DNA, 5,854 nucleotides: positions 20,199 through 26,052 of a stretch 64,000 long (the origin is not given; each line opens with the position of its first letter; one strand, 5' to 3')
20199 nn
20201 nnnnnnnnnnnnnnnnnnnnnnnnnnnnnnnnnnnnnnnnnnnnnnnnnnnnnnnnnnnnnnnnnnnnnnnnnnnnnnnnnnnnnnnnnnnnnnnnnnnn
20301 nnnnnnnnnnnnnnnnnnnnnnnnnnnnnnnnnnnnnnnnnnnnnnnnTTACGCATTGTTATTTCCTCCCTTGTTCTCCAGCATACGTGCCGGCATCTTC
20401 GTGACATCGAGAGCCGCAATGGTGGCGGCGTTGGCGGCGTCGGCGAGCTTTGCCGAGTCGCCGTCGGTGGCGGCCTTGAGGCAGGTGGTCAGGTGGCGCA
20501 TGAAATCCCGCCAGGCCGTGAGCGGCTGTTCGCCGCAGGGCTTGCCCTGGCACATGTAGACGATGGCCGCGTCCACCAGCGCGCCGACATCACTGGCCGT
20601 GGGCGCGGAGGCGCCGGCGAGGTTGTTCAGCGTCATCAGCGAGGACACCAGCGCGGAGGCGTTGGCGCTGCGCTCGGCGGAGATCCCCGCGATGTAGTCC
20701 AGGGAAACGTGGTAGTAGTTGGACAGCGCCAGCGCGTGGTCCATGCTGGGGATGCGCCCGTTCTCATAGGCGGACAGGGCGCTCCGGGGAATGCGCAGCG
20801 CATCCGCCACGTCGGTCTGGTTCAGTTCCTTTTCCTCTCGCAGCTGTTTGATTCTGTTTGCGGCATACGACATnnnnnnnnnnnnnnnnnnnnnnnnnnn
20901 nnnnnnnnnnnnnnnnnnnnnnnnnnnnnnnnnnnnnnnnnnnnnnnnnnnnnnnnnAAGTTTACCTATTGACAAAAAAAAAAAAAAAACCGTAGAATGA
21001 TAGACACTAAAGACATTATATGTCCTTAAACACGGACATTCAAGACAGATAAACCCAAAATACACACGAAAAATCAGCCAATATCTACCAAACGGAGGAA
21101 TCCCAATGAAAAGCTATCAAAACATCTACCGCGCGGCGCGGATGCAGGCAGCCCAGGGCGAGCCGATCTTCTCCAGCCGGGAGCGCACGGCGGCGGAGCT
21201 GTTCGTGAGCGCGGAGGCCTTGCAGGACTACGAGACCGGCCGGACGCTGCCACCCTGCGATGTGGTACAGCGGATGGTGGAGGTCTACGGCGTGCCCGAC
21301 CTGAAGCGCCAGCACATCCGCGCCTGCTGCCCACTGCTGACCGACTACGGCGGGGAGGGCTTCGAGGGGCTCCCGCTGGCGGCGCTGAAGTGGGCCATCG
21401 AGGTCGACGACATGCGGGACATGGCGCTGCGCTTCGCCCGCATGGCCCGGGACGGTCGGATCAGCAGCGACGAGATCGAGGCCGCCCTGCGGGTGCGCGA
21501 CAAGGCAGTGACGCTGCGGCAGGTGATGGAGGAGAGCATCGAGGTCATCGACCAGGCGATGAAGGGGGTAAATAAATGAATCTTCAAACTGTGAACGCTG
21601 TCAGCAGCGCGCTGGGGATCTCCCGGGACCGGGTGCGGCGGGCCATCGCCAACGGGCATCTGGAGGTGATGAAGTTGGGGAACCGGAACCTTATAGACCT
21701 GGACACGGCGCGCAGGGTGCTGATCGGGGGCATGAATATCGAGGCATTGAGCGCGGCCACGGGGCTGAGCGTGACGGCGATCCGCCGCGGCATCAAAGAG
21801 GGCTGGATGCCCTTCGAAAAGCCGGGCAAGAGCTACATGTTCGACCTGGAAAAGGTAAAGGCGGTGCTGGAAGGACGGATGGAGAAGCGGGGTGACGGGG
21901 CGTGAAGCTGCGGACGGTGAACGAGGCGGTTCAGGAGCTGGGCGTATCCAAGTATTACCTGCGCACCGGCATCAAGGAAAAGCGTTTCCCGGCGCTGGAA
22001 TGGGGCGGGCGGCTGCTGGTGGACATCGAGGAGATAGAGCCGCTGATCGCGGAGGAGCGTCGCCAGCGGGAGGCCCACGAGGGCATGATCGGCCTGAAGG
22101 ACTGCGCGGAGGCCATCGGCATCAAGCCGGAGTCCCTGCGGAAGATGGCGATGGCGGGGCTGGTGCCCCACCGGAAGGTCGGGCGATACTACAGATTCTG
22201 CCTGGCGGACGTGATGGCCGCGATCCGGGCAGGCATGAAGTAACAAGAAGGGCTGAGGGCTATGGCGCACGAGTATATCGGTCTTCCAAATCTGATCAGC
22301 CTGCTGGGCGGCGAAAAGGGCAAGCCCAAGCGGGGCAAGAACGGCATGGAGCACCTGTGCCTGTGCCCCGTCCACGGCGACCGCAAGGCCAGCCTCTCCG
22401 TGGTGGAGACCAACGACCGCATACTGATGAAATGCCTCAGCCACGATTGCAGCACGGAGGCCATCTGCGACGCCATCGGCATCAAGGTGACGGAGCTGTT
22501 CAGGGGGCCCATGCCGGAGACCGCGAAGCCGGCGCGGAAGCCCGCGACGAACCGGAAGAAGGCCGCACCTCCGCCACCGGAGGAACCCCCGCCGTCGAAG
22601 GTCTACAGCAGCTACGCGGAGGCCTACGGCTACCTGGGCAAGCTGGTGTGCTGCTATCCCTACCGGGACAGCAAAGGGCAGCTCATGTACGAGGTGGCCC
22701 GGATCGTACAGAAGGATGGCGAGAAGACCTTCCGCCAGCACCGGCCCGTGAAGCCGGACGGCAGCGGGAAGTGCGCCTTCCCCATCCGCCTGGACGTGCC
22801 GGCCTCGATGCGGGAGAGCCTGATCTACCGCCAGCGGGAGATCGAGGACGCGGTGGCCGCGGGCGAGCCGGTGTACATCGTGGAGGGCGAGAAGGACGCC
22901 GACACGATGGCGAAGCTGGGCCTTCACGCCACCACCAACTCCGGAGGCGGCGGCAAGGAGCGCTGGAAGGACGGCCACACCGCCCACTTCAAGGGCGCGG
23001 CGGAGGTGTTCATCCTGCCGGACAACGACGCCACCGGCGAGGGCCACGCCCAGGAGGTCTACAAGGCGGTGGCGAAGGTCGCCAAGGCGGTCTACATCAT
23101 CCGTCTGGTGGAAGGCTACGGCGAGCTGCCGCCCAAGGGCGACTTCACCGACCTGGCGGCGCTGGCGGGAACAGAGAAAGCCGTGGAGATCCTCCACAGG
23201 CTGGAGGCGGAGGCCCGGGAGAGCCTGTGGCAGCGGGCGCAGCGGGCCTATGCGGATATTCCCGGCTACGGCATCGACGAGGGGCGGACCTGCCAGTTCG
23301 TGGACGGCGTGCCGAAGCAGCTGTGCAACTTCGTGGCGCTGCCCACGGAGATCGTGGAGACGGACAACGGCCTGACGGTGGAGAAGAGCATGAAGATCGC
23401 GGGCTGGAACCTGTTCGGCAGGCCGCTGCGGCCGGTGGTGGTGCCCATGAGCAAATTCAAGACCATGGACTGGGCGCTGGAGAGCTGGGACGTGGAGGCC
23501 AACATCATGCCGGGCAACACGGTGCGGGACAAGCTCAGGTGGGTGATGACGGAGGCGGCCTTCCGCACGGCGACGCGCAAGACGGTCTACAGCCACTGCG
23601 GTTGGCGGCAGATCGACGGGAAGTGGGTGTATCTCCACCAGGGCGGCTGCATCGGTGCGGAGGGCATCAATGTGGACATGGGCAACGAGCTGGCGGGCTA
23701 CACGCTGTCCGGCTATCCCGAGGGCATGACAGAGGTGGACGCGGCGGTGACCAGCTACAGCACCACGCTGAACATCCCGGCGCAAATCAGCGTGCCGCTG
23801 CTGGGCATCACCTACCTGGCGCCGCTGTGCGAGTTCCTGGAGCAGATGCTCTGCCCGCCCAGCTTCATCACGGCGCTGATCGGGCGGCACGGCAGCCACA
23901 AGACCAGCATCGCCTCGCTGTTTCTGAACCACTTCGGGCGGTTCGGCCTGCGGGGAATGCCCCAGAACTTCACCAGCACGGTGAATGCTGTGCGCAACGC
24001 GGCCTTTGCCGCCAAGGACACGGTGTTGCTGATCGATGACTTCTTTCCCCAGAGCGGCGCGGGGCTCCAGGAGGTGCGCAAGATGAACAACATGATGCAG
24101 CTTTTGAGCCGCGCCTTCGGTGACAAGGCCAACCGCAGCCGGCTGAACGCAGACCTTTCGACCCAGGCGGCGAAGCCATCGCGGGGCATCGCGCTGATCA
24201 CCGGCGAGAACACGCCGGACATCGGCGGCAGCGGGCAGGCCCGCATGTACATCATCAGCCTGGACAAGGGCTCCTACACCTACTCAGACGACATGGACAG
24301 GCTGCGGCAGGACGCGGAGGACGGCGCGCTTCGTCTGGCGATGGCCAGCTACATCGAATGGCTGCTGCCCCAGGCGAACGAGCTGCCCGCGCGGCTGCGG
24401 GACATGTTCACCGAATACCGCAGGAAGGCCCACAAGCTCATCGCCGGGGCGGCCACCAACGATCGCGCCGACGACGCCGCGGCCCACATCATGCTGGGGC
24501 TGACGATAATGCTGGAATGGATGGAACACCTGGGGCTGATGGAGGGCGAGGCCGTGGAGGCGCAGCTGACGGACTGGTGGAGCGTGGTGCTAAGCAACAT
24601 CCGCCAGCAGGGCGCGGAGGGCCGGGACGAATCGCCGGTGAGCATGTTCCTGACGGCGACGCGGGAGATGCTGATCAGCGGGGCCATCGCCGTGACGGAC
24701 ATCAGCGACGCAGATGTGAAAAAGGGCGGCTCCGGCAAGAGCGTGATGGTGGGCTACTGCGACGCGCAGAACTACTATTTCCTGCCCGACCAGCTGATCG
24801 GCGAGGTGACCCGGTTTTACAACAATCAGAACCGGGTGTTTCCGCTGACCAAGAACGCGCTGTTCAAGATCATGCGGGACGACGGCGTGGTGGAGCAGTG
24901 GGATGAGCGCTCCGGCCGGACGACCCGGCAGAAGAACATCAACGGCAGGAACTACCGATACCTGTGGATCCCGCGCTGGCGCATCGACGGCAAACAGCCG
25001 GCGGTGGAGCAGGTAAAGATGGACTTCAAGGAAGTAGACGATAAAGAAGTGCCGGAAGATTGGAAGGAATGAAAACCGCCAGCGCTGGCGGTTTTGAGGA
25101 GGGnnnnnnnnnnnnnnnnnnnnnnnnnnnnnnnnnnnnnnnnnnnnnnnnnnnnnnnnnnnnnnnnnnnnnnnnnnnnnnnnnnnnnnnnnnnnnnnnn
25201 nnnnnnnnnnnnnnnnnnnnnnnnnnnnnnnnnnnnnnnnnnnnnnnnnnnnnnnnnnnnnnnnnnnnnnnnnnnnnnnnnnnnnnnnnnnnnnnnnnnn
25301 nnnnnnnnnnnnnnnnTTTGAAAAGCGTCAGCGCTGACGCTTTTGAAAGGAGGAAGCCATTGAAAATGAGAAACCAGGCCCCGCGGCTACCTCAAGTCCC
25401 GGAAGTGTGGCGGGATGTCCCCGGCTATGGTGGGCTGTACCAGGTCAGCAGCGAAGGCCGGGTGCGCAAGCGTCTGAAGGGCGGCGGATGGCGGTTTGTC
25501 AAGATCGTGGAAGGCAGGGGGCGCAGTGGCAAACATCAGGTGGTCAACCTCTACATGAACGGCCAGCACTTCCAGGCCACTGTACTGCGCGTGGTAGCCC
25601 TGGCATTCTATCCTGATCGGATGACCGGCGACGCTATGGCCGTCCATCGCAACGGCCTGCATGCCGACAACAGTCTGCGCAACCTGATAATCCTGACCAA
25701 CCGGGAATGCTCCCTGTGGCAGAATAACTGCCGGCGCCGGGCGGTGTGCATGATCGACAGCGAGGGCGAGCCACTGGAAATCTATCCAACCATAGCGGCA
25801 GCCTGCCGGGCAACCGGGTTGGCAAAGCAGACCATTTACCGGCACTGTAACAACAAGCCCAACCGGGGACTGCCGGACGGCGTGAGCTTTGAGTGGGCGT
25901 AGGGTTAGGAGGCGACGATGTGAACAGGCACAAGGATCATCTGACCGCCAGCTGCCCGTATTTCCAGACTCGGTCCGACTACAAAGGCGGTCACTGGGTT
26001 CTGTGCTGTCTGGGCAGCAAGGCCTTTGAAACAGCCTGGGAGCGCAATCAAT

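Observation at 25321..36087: Five copies of one 24-bp perfect palindrome at prophage module boundaries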

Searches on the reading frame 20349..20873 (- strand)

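Call 118: search_protein_families(library=pfam, proteins=[window:20349-20873:-], max_evalue=0.001)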
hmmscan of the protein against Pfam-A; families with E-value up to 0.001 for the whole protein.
window:20349-20873:- (174 aa): 4 families
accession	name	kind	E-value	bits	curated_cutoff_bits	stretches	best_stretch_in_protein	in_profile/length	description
PF01381.28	HTH_3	-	1.1e-15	57.9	23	1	8-61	1-55/55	Helix-turn-helix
PF13560.12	HTH_31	-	2.7e-10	40.9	27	1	6-58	4-58/64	Helix-turn-helix domain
PF12844.13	HTH_19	-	4.7e-10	39.7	30.2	1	6-61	2-58/64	Helix-turn-helix domain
PF13413.12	HTH_25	-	0.0001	22.5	24.6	1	9-48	3-42/62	Helix-turn-helix domain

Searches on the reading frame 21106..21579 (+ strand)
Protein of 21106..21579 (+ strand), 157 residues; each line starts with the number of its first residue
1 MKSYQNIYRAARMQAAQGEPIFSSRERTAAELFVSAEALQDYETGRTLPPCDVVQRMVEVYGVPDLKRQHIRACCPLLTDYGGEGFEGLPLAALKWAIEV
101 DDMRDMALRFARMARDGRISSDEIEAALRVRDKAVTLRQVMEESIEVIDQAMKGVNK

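Call 12: search_protein_families(library=pfam, proteins=[window:21106-21579:+], max_evalue=0.01)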
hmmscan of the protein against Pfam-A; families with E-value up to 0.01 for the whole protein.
window:21106-21579:+ (157 aa): 2 families
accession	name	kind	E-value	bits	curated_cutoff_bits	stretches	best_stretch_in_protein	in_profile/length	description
PF13560.12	HTH_31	-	1.1e-07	32.4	27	1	24-70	16-63/64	Helix-turn-helix domain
PF01381.28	HTH_3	-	0.0051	17.2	23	1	25-64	12-51/55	Helix-turn-helix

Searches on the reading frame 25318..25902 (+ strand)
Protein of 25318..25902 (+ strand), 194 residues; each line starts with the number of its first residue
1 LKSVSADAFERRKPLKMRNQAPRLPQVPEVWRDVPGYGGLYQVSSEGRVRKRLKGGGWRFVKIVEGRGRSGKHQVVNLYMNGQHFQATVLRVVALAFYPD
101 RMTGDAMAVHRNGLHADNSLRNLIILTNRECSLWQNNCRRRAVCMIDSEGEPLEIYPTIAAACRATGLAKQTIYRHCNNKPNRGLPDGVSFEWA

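Call 12: search_protein_families(library=pfam, proteins=[window:25318-25902:+], max_evalue=0.01)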
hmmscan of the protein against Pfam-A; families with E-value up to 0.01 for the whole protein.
window:25318-25902:+ (194 aa): 1 family
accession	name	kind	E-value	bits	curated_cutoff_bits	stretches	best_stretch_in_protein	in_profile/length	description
PF07463.16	NUMOD4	-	2.7e-08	34.3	23.4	1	29-64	1-29/49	NUMOD4 motif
